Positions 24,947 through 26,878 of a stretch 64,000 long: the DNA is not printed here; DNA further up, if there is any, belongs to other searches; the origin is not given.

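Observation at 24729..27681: Split NtrC-like pair with a sigma54-type promoter motif directly downstream, feeding the receiver-kinase genes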

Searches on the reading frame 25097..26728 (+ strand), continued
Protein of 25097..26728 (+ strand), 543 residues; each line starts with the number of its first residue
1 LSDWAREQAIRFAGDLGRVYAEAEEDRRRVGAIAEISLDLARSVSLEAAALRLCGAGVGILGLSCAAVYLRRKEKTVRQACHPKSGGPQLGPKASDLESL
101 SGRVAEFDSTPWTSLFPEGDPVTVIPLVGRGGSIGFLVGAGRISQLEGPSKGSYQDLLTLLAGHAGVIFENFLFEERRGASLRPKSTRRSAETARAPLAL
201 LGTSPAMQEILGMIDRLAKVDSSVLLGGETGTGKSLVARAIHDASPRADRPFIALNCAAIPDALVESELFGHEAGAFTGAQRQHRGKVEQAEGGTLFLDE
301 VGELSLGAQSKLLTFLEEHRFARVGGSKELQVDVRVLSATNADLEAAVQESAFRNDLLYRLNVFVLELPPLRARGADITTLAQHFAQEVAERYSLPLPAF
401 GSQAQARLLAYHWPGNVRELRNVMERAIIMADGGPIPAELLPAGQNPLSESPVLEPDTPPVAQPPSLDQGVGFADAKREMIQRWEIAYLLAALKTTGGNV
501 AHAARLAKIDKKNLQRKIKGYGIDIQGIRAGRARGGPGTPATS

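Call 27: find_homologous_proteins(query=window:25097-26725:+, max_evalue=1e-60)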
Query window:25097-26725:+ (543 aa): 7607 proteins with E <= 1e-60 among 8000 candidates; the best 120 are listed.
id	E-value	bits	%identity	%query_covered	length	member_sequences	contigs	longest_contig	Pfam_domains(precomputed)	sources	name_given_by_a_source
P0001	0.0e+0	1189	100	100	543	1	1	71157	PF00158.33,PF25601.2,PF00004.36,PF14532.13,PF07728.21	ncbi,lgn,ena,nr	ncbi:MAG: sigma-54-dependent Fis family transcriptional regulator [Planctomycetes bacterium]|nr:sigm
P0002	7.7e-162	558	54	97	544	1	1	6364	PF00158.33,PF25601.2,PF00004.36,PF14532.13,PF07728.21,PF01078.28,PF13191.13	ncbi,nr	ncbi:MAG: sigma-54-dependent Fis family transcriptional regulator [Planctomycetota bacterium]|nr:MAG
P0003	2.5e-157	543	52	97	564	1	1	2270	PF00158.33,PF07724.21,PF25601.2,PF13492.13,PF00004.36,PF14532.13,PF07728.21,PF01078.28,PF13191.13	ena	-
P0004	4.6e-153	529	51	98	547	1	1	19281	PF00158.33,PF25601.2,PF00004.36,PF14532.13,PF07728.21,PF01078.28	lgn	-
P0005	9.7e-153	528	52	97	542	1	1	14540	PF00158.33,PF25601.2,PF02954.26,PF00004.36,PF14532.13,PF07728.21,PF01078.28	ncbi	-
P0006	1.1e-150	521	53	97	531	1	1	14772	PF00158.33,PF25601.2,PF13492.13,PF14532.13,PF07728.21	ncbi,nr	ncbi:MAG: sigma-54-dependent Fis family transcriptional regulator [Planctomycetes bacterium]|nr:sigm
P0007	4.5e-149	516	48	97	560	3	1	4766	PF00158.33,PF25601.2,PF00004.36,PF14532.13,PF07728.21,PF01078.28,PF13191.13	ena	-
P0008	1.3e-148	514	53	96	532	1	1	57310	PF00158.33,PF25601.2,PF13492.13,PF14532.13,PF07728.21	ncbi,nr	ncbi:MAG: sigma-54-dependent Fis family transcriptional regulator [Planctomycetes bacterium]|nr:sigm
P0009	2.3e-146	507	53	96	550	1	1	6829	PF00158.33,PF25601.2,PF00004.36,PF14532.13,PF07728.21,PF01078.28,PF13191.13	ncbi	-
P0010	4.8e-145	503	48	96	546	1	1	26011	PF00158.33,PF25601.2,PF02954.26,PF13492.13,PF00004.36,PF14532.13,PF07728.21,PF01078.28,PF13191.13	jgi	-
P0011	2.9e-143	497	51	94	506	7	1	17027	PF00158.33,PF25601.2,PF02954.26,PF00004.36,PF14532.13,PF07728.21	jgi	jgi:DNA-binding NtrC family response regulator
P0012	3.1e-139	483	50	94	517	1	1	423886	PF00158.33,PF25601.2,PF02954.26,PF13492.13,PF14532.13,PF07728.21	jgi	jgi:DNA-binding NtrC family response regulator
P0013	1.7e-137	478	49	97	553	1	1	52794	PF00158.33,PF25601.2,PF00004.36,PF14532.13,PF07728.21,PF01078.28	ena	-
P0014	5.1e-136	473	47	59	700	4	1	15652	PF13384.13,PF13604.13,PF13518.13,PF00004.36,PF14532.13,PF07728.21,PF13191.13,PF00158.33,PF07724.21,PF25601.2,PF02954.26,PF07726.18,PF01078.28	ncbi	ncbi:MAG: sigma 54-interacting transcriptional regulator [Myxococcales bacterium]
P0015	7.8e-134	466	50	92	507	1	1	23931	PF00158.33,PF25601.2,PF02954.26,PF00004.36,PF14532.13,PF07728.21,PF01078.28,PF13191.13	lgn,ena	-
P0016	5.8e-130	453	50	93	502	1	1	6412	PF00158.33,PF25601.2,PF13492.13,PF00004.36,PF14532.13,PF07728.21,PF01078.28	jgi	jgi:DNA-binding NtrC family response regulator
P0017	1.6e-129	451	50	90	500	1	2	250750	PF00158.33,PF25601.2,PF02954.26,PF00004.36,PF14532.13,PF07728.21,PF01078.28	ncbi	ncbi:MAG: sigma-54 interaction domain-containing protein [Planctomycetota bacterium]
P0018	2.4e-128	447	51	91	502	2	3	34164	PF00158.33,PF25601.2,PF00004.36,PF14532.13,PF07728.21,PF01078.28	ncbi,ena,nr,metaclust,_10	ncbi:MAG TPA: DNA-binding response regulator [Planctomycetes bacterium]|nr:DNA-binding response regu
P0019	2.4e-126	441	47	97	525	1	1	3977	PF00158.33,PF25601.2,PF00004.36,PF14532.13,PF07728.21,PF01078.28,PF13191.13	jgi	-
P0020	2.8e-121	424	46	96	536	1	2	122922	PF00158.33,PF25601.2,PF00004.36,PF14532.13,PF07728.21,PF01078.28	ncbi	ncbi:MAG: sigma-54 interaction domain-containing protein [Planctomycetota bacterium]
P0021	2.8e-120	421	44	97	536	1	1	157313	PF00158.33,PF25601.2,PF00004.36,PF14532.13,PF07728.21,PF01078.28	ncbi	ncbi:MAG: sigma-54-dependent Fis family transcriptional regulator [Planctomycetota bacterium]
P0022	3.3e-119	417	46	97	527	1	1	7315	PF00158.33,PF25601.2,PF13492.13,PF00004.36,PF14532.13,PF07728.21,PF01078.28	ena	-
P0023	7.5e-118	413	43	96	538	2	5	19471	PF00158.33,PF25601.2,PF14532.13,PF07728.21,PF01078.28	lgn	-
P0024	4.8e-117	410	45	97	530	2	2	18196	PF00158.33,PF25601.2,PF13492.13,PF14532.13,PF07728.21,PF01078.28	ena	-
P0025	2.1e-115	405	46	96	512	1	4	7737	PF00158.33,PF25601.2,PF02954.26,PF14532.13,PF07728.21,PF01078.28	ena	-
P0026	2.0e-114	401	43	97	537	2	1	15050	PF00158.33,PF25601.2,PF00004.36,PF14532.13,PF07728.21,PF01078.28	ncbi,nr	ncbi:MAG: sigma-54-dependent Fis family transcriptional regulator [Planctomycetes bacterium]|nr:sigm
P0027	3.6e-114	401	43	96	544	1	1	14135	PF00158.33,PF25601.2,PF14532.13,PF07728.21,PF01078.28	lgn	-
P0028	6.9e-108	380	42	97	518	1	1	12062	PF00158.33,PF25601.2,PF02954.26,PF00004.36,PF14532.13,PF07728.21,PF01078.28,PF13191.13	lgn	-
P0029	6.9e-106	373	47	82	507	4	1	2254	PF00158.33,PF25601.2,PF14532.13,PF07728.21,PF01078.28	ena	-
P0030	1.2e-89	320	45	74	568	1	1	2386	PF00158.33,PF25601.2,PF00004.36,PF14532.13,PF07728.21,PF01078.28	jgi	jgi:transcriptional regulator with GAF, ATPase, and Fis domain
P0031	3.8e-89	318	40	83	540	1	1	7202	PF00158.33,PF25601.2,PF02954.26,PF00004.36,PF14532.13,PF07728.21,PF01078.28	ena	-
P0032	2.1e-87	312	48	64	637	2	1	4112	PF13185.13,PF00158.33,PF00498.32,PF25601.2,PF01590.33,PF02954.26,PF16697.11,PF13492.13,PF00004.36,PF14532.13,PF07728.21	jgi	-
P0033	7.6e-87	311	49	60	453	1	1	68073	PF00158.33,PF07724.21,PF25601.2,PF02954.26,PF00493.30,PF00004.36,PF14532.13,PF07728.21,PF00072.31,PF01078.28,PF13191.13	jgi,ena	-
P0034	2.8e-86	309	48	60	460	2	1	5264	PF12840.14,PF00158.33,PF13384.13,PF25601.2,PF02954.26,PF13518.13,PF09339.17,PF14532.13,PF07728.21,PF00072.31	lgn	-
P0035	9.4e-86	307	50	63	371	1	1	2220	PF00158.33,PF25601.2,PF02954.26,PF00004.36,PF14532.13,PF07728.21,PF01078.28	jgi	jgi:DNA-binding NtrC family response regulator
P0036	3.6e-85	305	49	60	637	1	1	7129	PF13185.13,PF00158.33,PF00498.32,PF25601.2,PF01590.33,PF02954.26,PF16697.11,PF13492.13,PF00004.36,PF14532.13,PF07728.21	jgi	jgi:transcriptional regulator with GAF, ATPase, and Fis domain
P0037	1.1e-83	300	47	64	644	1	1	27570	PF13185.13,PF00158.33,PF00498.32,PF25601.2,PF01590.33,PF02954.26,PF16697.11,PF13492.13,PF14532.13,PF07728.21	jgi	-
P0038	1.8e-83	299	44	72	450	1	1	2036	PF00158.33,PF25601.2,PF02954.26,PF14532.13,PF07728.21,PF00072.31,PF01078.28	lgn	-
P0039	1.9e-83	299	47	64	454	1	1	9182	PF00158.33,PF25601.2,PF02954.26,PF00004.36,PF14532.13,PF07728.21,PF00072.31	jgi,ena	jgi:two-component system nitrogen regulation response regulator NtrX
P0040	2.9e-83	299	44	72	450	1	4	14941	PF00158.33,PF25601.2,PF02954.26,PF00493.30,PF14532.13,PF07728.21,PF00072.31,PF01078.28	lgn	-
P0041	5.0e-83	298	48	61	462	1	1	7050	PF00158.33,PF25601.2,PF02954.26,PF14532.13,PF07728.21,PF00072.31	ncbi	-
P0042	6.9e-83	297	52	59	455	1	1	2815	PF00158.33,PF25601.2,PF02954.26,PF14532.13,PF07728.21,PF00072.31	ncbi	-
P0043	7.9e-83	297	37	92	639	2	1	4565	PF13185.13,PF00158.33,PF25601.2,PF01590.33,PF02954.26,PF13492.13,PF14532.13,PF07728.21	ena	-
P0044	1.1e-82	297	47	60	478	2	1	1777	PF00158.33,PF25601.2,PF02954.26,PF00004.36,PF14532.13,PF07728.21,PF00072.31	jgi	jgi:two-component system nitrogen regulation response regulator GlnG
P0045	1.1e-82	297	49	62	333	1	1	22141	PF00158.33,PF25601.2,PF02954.26,PF14532.13,PF07728.21,PF01078.28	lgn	-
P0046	1.5e-82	296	49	59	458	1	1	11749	PF00158.33,PF25601.2,PF02954.26,PF14532.13,PF07728.21,PF00072.31,PF13191.13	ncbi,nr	ncbi:MAG: sigma-54-dependent Fis family transcriptional regulator [Planctomycetota bacterium]|nr:MAG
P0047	1.9e-82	296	49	62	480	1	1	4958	PF00158.33,PF25601.2,PF02954.26,PF14532.13,PF07728.21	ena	-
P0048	1.9e-82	296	45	64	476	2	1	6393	PF00158.33,PF25601.2,PF02954.26,PF14532.13,PF07728.21,PF00072.31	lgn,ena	-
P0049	2.9e-82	295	45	70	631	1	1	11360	PF13185.13,PF00158.33,PF07724.21,PF00498.32,PF25601.2,PF01590.33,PF16697.11,PF13492.13,PF14532.13,PF07728.21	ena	-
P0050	3.3e-82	295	41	74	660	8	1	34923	PF13185.13,PF00158.33,PF25601.2,PF01590.33,PF02954.26,PF13492.13,PF14532.13,PF07728.21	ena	-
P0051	3.8e-82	295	43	76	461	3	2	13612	PF00158.33,PF25601.2,PF02954.26,PF00004.36,PF14532.13,PF07728.21,PF00072.31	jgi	-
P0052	5.0e-82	295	43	79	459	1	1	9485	PF00158.33,PF07724.21,PF25601.2,PF02954.26,PF00004.36,PF14532.13,PF07728.21,PF00072.31,PF01078.28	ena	-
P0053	5.6e-82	294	47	61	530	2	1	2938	PF00158.33,PF25601.2,PF02954.26,PF00004.36,PF14532.13,PF07728.21,PF00072.31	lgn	-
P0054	6.1e-82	294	45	62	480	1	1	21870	PF00158.33,PF07724.21,PF25601.2,PF02954.26,PF00004.36,PF14532.13,PF07728.21,PF00072.31,PF13191.13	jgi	jgi:two-component system nitrogen regulation response regulator GlnG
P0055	6.6e-82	294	46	63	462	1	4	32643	PF00158.33,PF25601.2,PF02954.26,PF00004.36,PF14532.13,PF07728.21,PF00072.31,PF13556.13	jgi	jgi:DNA-binding NtrC family response regulator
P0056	7.0e-82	294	48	60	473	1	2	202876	PF00158.33,PF25601.2,PF02954.26,PF14532.13,PF07728.21,PF00072.31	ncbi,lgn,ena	-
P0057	7.5e-82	294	42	71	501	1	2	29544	PF00158.33,PF25601.2,PF02954.26,PF00004.36,PF14532.13,PF07728.21,PF00072.31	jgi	jgi:DNA-binding NtrC family response regulator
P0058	7.8e-82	294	49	59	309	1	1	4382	PF00158.33,PF25601.2,PF02954.26,PF14532.13,PF07728.21,PF01078.28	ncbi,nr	ncbi:MAG: sigma-54-dependent Fis family transcriptional regulator, partial [Planctomycetales bacteri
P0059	8.9e-82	294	45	62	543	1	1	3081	PF13185.13,PF00158.33,PF25601.2,PF01590.33,PF02954.26,PF14532.13,PF07728.21,PF13191.13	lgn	-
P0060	8.9e-82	294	48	59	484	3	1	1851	PF00158.33,PF07724.21,PF25601.2,PF02954.26,PF14532.13,PF07728.21,PF00072.31,PF13191.13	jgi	jgi:two-component system response regulator AtoC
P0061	1.2e-81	293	43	79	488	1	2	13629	PF00158.33,PF25601.2,PF02954.26,PF00004.36,PF14532.13,PF07728.21,PF00072.31,PF01078.28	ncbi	-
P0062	1.3e-81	293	46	67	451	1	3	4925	PF01695.24,PF00158.33,PF25601.2,PF02954.26,PF00004.36,PF14532.13,PF07728.21,PF00072.31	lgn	-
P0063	1.4e-81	293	50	59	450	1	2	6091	PF00158.33,PF25601.2,PF02954.26,PF14532.13,PF07728.21,PF00072.31,PF01078.28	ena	-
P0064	1.4e-81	293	46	61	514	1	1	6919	PF00158.33,PF25601.2,PF02954.26,PF00004.36,PF14532.13,PF07728.21,PF00072.31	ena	-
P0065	1.8e-81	293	47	64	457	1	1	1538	PF00158.33,PF25601.2,PF02954.26,PF14532.13,PF07728.21,PF00072.31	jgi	jgi:two-component system, NtrC family, response regulator HydG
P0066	1.9e-81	293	48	60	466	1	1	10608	PF00158.33,PF25601.2,PF02954.26,PF14532.13,PF07728.21,PF00072.31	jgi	jgi:DNA-binding NtrC family response regulator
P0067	2.0e-81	293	49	60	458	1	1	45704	PF00158.33,PF25601.2,PF02954.26,PF14532.13,PF07728.21,PF00072.31,PF01078.28,PF13191.13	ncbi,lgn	-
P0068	2.1e-81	293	47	60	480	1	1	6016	PF00158.33,PF25601.2,PF02954.26,PF00004.36,PF14532.13,PF07728.21,PF00072.31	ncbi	-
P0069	2.1e-81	293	46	60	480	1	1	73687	PF00158.33,PF25601.2,PF02954.26,PF00004.36,PF14532.13,PF07728.21,PF00072.31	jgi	jgi:two-component system response regulator AtoC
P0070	3.4e-81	292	47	63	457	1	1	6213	PF00158.33,PF25601.2,PF02954.26,PF14532.13,PF07728.21,PF00072.31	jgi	jgi:two-component system, NtrC family, response regulator HydG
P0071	4.3e-81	292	47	60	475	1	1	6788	PF00158.33,PF25601.2,PF02954.26,PF14532.13,PF00072.31,PF13191.13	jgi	jgi:DNA-binding NtrC family response regulator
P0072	4.8e-81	291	48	58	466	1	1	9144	PF00158.33,PF25601.2,PF02954.26,PF00004.36,PF14532.13,PF07728.21,PF00072.31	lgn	-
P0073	5.7e-81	291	47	61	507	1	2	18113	PF13185.13,PF00158.33,PF25601.2,PF01590.33,PF02954.26,PF00004.36,PF14532.13,PF07728.21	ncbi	ncbi:MAG: sigma-54 interaction domain-containing protein [Desulfosudaceae bacterium]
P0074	6.0e-81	291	51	59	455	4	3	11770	PF00158.33,PF25601.2,PF02954.26,PF14532.13,PF07728.21,PF00072.31,PF13191.13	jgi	jgi:DNA-binding NtrC family response regulator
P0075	6.6e-81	291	45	60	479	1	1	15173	PF00158.33,PF25601.2,PF02954.26,PF00004.36,PF14532.13,PF07728.21,PF00072.31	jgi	jgi:DNA-binding NtrC family response regulator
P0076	7.4e-81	291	42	76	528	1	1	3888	PF13185.13,PF00158.33,PF25601.2,PF01590.33,PF02954.26,PF14532.13,PF07728.21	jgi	jgi:Nif-specific regulatory protein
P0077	8.0e-81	291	46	61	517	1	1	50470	PF00158.33,PF25601.2,PF02954.26,PF00004.36,PF14532.13,PF07728.21,PF00072.31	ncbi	-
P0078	8.8e-81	291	46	63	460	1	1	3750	PF00158.33,PF25601.2,PF02954.26,PF00004.36,PF14532.13,PF07728.21,PF00072.31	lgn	-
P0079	9.9e-81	290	45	60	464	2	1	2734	PF00158.33,PF25601.2,PF02954.26,PF00004.36,PF14532.13,PF00072.31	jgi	jgi:DNA-binding NtrC family response regulator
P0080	1.1e-80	290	46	62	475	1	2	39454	PF00158.33,PF25601.2,PF02954.26,PF14532.13,PF07728.21,PF00072.31,PF13191.13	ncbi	-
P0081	1.2e-80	290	47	64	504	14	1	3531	PF00158.33,PF25601.2,PF02954.26,PF00004.36,PF13401.13,PF14532.13,PF07728.21,PF00072.31,PF13191.13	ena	-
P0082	1.7e-80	290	48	60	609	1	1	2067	PF13185.13,PF00158.33,PF00498.32,PF25601.2,PF01590.33,PF02954.26,PF16697.11,PF13492.13,PF14532.13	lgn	-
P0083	1.8e-80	290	44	65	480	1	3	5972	PF00158.33,PF25601.2,PF02954.26,PF14532.13,PF07728.21,PF00072.31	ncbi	ncbi:MAG: sigma-54-dependent transcriptional regulator [Myxococcota bacterium]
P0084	1.8e-80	289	49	62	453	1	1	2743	PF00158.33,PF25601.2,PF02954.26,PF00004.36,PF14532.13,PF07728.21,PF00072.31,PF13556.13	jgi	jgi:DNA-binding NtrC family response regulator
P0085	2.2e-80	289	46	60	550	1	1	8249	PF13185.13,PF00158.33,PF25601.2,PF01590.33,PF02954.26,PF13492.13,PF14532.13,PF07728.21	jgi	-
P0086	2.5e-80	289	48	62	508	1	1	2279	PF13185.13,PF00158.33,PF25601.2,PF01590.33,PF02954.26,PF14532.13,PF07728.21,PF13191.13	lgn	-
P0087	2.7e-80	289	46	64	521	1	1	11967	PF13185.13,PF00158.33,PF25601.2,PF01590.33,PF02954.26,PF14532.13,PF07728.21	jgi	jgi:Nif-specific regulatory protein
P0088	2.7e-80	289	47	62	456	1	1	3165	PF00158.33,PF25601.2,PF02954.26,PF14532.13,PF07728.21,PF00072.31,PF01078.28,PF13191.13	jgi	jgi:DNA-binding NtrC family response regulator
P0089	3.1e-80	289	46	61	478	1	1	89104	PF00158.33,PF25601.2,PF02954.26,PF14532.13,PF07728.21,PF00072.31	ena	-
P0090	3.4e-80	289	48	58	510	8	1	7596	PF00158.33,PF25601.2,PF02954.26,PF00004.36,PF14532.13,PF07728.21,PF00072.31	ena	-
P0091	5.1e-80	288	46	62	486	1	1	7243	PF00158.33,PF25601.2,PF02954.26,PF00004.36,PF14532.13,PF07728.21,PF00072.31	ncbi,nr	ncbi:MAG TPA: sigma-54 dependent transcriptional regulator [Gemmataceae bacterium]|nr:sigma-54 depen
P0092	5.7e-80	288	48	60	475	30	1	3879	PF00158.33,PF25601.2,PF02954.26,PF00004.36,PF14532.13,PF07728.21,PF00072.31,PF01078.28,PF13191.13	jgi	jgi:DNA-binding NtrC family response regulator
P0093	5.8e-80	288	45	60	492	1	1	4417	PF00158.33,PF07724.21,PF25601.2,PF02954.26,PF00004.36,PF14532.13,PF07728.21,PF00072.31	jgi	jgi:two-component system, NtrC family, response regulator AtoC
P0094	5.9e-80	288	45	62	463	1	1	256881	PF00158.33,PF25601.2,PF02954.26,PF00493.30,PF00004.36,PF14532.13,PF07728.21,PF00072.31,PF01078.28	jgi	jgi:two-component system, NtrC family, nitrogen regulation response regulator NtrX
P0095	6.4e-80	288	43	62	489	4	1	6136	PF00158.33,PF25601.2,PF02954.26,PF00004.36,PF14532.13,PF07728.21,PF00072.31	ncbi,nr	ncbi:MAG TPA: sigma-54 dependent transcriptional regulator [Gemmataceae bacterium]|nr:sigma-54 depen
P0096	7.5e-80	287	45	62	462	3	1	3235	PF00158.33,PF25601.2,PF02954.26,PF14532.13,PF07728.21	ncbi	-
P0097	8.1e-80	287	48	60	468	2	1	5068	PF00158.33,PF25601.2,PF02954.26,PF14532.13,PF07728.21,PF00072.31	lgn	-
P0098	8.3e-80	287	47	59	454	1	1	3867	PF00158.33,PF25601.2,PF02954.26,PF00004.36,PF14532.13,PF07728.21,PF00072.31,PF13191.13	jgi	-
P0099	8.3e-80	287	47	59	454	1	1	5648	PF00158.33,PF25601.2,PF02954.26,PF00004.36,PF14532.13,PF07728.21,PF00072.31,PF13191.13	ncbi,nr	ncbi:MAG: sigma-54-dependent Fis family transcriptional regulator [Planctomycetales bacterium]|nr:si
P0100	1.0e-79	287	46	63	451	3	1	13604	PF00158.33,PF25601.2,PF02954.26,PF00004.36,PF14532.13,PF07728.21,PF00072.31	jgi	jgi:DNA-binding NtrC family response regulator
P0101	1.1e-79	287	47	61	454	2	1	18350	PF00158.33,PF07724.21,PF25601.2,PF02954.26,PF00004.36,PF14532.13,PF07728.21,PF00072.31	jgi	jgi:DNA-binding NtrC family response regulator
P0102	1.3e-79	287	47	60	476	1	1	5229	PF00158.33,PF25601.2,PF14532.13,PF07728.21,PF00072.31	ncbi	-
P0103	1.3e-79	287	45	60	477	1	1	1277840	PF00158.33,PF25601.2,PF02954.26,PF14532.13,PF07728.21,PF00072.31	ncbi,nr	ncbi:sigma-54-dependent Fis family transcriptional regulator [bacterium]|nr:sigma-54-dependent Fis f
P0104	1.3e-79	287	45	65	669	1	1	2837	PF13185.13,PF00158.33,PF00498.32,PF25601.2,PF01590.33,PF02954.26,PF16697.11,PF13492.13,PF14532.13,PF07728.21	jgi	jgi:two-component system, NtrC family, response regulator HydG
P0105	1.4e-79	287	49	59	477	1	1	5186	PF00158.33,PF25601.2,PF02954.26,PF14532.13,PF07728.21,PF00072.31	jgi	jgi:DNA-binding NtrC family response regulator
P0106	1.5e-79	286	44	60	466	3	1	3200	PF00158.33,PF25601.2,PF02954.26,PF14532.13,PF07728.21,PF00072.31,PF01078.28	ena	-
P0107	1.5e-79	286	47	60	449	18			PF00158.33,PF25601.2,PF02954.26,PF14532.13,PF07728.21,PF00072.31,PF01078.28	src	-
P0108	1.8e-79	286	55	46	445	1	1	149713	PF00158.33,PF07724.21,PF25601.2,PF14532.13,PF07728.21,PF00072.31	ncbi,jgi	-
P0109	1.8e-79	286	43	71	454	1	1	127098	PF00158.33,PF07724.21,PF25601.2,PF02954.26,PF00004.36,PF14532.13,PF07728.21,PF00072.31,PF13191.13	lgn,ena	-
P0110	1.9e-79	286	47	59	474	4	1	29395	PF00158.33,PF07724.21,PF25601.2,PF02954.26,PF14532.13,PF07728.21,PF00072.31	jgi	jgi:two-component system response regulator HydG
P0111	1.9e-79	286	45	67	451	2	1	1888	PF00158.33,PF25601.2,PF02954.26,PF14532.13,PF07728.21,PF00072.31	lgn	-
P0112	2.0e-79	286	47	62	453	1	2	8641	PF00158.33,PF25601.2,PF02954.26,PF00004.36,PF14532.13,PF07728.21,PF00072.31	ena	-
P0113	2.1e-79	286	45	60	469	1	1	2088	PF00158.33,PF25601.2,PF02954.26,PF14532.13,PF00072.31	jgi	jgi:two-component system response regulator AtoC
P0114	2.2e-79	286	42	74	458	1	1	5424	PF00158.33,PF25601.2,PF02954.26,PF00004.36,PF14532.13,PF07728.21,PF00072.31,PF13191.13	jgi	jgi:DNA-binding NtrC family response regulator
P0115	2.2e-79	286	46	60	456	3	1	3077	PF00158.33,PF25601.2,PF02954.26,PF14532.13,PF07728.21,PF00072.31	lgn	-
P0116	2.5e-79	286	47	60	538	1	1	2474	PF13185.13,PF00158.33,PF25601.2,PF01590.33,PF02954.26,PF13492.13,PF14532.13,PF07728.21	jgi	jgi:Nif-specific regulatory protein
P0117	2.5e-79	286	42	74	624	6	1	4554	PF13185.13,PF00158.33,PF00498.32,PF25601.2,PF01590.33,PF02954.26,PF16697.11,PF13492.13,PF14532.13,PF07728.21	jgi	jgi:two-component system, NtrC family, response regulator HydG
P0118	2.6e-79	286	48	60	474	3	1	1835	PF00158.33,PF25601.2,PF02954.26,PF00004.36,PF14532.13,PF07728.21,PF00072.31,PF01078.28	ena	-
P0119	2.8e-79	286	48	60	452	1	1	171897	PF00158.33,PF25601.2,PF02954.26,PF14532.13,PF07728.21,PF00072.31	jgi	-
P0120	3.1e-79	285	44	60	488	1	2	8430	PF00158.33,PF25601.2,PF02954.26,PF14532.13,PF07728.21,PF00072.31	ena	-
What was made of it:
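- On GAF domain: The same family is flagged in eight relatives (call 27).
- Tried and rejected: The nearest protein in 5.8 billion is 54% identical (call 27).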

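Call 28: find_homologous_proteins(query=L001:4702-5568:+, max_evalue=0.001)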
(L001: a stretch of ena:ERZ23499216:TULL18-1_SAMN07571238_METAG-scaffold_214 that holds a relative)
Query L001:4702-5568:+ (289 aa): 1 proteins with E <= 0.001 among 5897 candidates.
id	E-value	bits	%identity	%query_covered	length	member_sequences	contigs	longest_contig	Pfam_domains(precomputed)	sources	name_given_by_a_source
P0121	4.0e-187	638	100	100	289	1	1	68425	-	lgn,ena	-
